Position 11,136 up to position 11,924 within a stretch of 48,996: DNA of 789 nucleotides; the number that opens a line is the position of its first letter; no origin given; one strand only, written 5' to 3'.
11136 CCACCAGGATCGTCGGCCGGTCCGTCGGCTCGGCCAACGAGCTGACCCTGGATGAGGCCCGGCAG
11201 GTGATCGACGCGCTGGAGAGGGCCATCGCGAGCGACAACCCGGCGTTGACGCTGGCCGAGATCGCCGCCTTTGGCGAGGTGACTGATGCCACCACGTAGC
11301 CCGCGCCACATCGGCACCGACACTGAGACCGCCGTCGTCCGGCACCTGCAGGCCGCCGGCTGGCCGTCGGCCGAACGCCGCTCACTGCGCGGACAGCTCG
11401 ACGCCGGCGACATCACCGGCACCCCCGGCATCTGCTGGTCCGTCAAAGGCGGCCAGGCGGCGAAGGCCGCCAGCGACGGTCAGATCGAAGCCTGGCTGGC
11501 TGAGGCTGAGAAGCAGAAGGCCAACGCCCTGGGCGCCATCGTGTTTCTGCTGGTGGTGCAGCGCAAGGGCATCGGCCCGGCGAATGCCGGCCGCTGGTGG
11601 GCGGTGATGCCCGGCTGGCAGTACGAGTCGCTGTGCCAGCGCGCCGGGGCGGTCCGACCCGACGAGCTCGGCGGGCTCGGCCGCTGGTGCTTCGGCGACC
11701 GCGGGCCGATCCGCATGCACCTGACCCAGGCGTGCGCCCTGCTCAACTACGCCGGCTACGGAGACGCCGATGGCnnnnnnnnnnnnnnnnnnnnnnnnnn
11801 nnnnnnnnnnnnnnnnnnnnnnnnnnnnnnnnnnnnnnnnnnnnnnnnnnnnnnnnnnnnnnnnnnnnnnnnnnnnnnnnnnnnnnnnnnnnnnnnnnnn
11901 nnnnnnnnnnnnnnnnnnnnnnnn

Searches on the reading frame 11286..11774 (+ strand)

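Call 69: search_protein_families(library=phrogs, max_evalue=0.001, proteins=[window:11286-11774:+])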
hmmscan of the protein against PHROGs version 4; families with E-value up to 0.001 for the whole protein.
window:11286-11774:+ (163 aa): 1 family
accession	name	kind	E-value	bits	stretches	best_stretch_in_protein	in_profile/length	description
phrog_244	-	DNA, RNA and nucleotide metabolism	1.1e-15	59.4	1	3-121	5-114/186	RusA-like Holliday junction resolvase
